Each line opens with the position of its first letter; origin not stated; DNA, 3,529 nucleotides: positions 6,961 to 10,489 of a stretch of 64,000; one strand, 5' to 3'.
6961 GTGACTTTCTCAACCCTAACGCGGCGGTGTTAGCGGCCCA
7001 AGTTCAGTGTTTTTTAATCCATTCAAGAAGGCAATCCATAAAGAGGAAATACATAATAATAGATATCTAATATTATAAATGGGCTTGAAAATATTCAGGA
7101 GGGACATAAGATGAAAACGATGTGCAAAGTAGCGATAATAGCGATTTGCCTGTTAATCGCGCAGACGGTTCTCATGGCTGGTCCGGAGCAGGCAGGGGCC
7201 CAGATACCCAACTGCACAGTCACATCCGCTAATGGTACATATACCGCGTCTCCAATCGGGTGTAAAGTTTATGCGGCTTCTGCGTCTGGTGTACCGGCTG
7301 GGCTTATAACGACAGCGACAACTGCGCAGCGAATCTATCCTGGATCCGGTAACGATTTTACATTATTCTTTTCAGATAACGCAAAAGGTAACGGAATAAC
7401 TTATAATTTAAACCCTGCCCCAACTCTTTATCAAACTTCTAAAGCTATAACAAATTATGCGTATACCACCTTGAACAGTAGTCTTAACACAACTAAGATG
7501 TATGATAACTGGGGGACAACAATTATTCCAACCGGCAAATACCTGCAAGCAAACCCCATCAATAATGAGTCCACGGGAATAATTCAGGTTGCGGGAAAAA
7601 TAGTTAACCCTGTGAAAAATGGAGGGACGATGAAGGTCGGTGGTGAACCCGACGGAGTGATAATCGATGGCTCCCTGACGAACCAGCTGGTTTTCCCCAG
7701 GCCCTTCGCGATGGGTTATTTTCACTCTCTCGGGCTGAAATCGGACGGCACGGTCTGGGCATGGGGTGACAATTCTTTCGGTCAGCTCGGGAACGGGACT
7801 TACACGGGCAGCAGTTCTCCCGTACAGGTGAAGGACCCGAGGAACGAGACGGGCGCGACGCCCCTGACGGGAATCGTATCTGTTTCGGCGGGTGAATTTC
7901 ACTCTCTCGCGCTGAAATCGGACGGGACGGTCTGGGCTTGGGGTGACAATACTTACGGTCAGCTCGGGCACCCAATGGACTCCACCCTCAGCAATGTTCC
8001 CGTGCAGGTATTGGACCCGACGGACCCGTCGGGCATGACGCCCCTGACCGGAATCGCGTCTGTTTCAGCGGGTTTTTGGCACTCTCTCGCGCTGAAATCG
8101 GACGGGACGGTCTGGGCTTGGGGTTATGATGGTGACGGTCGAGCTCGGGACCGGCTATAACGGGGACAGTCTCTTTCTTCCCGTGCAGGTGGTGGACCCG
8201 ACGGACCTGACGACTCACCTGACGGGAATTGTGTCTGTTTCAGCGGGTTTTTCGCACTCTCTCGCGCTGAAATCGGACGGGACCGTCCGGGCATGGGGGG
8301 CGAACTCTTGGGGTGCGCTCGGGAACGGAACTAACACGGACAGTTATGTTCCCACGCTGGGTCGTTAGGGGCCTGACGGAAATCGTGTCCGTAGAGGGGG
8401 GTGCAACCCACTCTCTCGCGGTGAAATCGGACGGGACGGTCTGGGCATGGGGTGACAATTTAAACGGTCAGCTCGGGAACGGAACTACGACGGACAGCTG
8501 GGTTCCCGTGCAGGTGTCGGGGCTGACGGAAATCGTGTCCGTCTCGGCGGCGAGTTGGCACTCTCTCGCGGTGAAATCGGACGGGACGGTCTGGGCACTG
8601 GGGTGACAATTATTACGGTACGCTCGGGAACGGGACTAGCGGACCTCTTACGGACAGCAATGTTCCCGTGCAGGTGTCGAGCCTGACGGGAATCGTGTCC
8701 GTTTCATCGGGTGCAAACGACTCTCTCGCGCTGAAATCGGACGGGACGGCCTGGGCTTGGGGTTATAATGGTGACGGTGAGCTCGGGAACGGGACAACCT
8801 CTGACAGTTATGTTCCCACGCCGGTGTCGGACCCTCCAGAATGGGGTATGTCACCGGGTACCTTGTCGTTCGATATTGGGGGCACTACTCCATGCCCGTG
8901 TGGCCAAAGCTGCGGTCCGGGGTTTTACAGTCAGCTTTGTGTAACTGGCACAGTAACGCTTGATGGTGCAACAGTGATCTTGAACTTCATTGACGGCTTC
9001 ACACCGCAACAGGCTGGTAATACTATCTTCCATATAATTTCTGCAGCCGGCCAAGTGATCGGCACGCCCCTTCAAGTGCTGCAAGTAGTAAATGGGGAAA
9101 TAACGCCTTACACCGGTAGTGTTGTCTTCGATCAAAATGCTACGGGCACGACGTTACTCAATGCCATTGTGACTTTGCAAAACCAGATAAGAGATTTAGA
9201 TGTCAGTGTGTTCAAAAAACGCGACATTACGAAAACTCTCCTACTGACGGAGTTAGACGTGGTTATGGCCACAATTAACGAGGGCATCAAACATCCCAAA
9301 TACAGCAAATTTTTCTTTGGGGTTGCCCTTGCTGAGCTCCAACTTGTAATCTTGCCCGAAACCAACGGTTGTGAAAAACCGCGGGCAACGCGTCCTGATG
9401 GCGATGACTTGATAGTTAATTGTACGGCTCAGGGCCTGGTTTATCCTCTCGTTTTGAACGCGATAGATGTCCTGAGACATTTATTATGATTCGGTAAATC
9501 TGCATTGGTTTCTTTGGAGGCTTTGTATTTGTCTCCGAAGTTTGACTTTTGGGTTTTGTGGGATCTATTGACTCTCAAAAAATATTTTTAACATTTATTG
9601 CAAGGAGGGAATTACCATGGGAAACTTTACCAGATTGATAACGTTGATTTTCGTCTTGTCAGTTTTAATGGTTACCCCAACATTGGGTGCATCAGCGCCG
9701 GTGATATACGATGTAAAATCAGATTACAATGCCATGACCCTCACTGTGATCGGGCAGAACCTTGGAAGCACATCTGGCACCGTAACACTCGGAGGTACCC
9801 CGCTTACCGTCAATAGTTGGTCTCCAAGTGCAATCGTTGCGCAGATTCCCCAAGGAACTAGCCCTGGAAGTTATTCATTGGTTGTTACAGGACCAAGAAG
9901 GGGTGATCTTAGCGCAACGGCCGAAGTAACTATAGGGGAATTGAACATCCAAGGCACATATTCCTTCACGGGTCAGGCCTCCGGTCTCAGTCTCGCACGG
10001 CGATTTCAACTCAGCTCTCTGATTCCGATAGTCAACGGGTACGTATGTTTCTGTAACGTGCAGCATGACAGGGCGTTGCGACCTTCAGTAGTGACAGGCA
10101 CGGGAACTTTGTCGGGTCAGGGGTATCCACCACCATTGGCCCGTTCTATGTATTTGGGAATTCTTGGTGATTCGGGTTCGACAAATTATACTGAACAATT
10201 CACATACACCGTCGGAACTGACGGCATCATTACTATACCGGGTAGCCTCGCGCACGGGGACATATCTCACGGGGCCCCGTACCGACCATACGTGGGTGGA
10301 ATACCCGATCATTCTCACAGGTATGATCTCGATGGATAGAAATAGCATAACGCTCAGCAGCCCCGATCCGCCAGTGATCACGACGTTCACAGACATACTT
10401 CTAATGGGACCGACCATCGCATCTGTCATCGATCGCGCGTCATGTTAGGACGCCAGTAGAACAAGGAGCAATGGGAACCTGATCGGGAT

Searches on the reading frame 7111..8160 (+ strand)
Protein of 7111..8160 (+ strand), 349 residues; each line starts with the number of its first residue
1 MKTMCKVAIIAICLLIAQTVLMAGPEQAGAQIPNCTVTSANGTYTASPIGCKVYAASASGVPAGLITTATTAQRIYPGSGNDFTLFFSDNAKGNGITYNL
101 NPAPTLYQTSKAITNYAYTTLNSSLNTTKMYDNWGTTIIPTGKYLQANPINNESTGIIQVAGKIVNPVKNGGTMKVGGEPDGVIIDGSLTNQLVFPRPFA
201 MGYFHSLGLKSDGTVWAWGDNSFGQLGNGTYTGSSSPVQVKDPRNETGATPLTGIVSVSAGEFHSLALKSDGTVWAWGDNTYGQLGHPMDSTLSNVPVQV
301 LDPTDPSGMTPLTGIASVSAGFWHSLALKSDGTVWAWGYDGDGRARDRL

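Call 42: search_protein_families(library=pfam, proteins=[window:7111-8160:+], max_evalue=0.0001)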
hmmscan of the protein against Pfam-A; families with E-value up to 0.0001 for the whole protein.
window:7111-8160:+ (349 aa): 4 families
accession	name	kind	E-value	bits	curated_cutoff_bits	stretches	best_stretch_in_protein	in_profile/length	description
PF13540.12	RCC1_2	-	9.4e-37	124.3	22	3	255-284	1-30/30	Regulator of chromosome condensation (RCC1) repeat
PF25390.1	WD40_RLD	-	7e-36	124.7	150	1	200-344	201-329/363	RCC1-like domain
PF00415.24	RCC1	-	4.4e-26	91.6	21.7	2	212-268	1-50/50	Regulator of chromosome condensation (RCC1) repeat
PF25384.1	Alsin_RLD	-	2.1e-05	24.4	100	0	254-293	276-315/405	Alsin RCC1-like domain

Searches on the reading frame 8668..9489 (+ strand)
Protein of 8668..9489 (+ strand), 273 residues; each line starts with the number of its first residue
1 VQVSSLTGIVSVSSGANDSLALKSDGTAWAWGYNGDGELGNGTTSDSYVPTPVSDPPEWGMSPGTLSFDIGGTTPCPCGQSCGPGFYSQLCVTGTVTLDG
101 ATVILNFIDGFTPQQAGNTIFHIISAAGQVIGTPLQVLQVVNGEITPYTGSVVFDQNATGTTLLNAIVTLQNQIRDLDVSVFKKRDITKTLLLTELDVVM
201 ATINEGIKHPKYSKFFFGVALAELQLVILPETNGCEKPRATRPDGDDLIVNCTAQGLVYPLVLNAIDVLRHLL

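Call 42: search_protein_families(library=pfam, proteins=[window:8668-9489:+], max_evalue=0.0001)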
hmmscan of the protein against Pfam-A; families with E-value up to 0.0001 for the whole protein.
window:8668-9489:+ (273 aa): 3 families
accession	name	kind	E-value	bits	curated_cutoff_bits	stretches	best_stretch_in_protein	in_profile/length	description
PF25390.1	WD40_RLD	-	9e-10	38.8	150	1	5-54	294-346/363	RCC1-like domain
PF00415.24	RCC1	-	2.1e-08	35.1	21.7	1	25-57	1-33/50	Regulator of chromosome condensation (RCC1) repeat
PF13540.12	RCC1_2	-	1.9e-07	31.1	22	1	9-37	1-29/30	Regulator of chromosome condensation (RCC1) repeat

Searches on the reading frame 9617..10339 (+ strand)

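Call 42: search_protein_families(library=pfam, proteins=[window:9617-10339:+], max_evalue=0.0001)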
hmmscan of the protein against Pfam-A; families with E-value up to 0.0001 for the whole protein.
window:9617-10339:+ (240 aa): 1 family
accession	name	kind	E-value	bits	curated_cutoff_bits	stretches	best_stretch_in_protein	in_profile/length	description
PF01833.30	TIG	-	1e-08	35.4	20.9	1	41-94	18-72/84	IPT/TIG domain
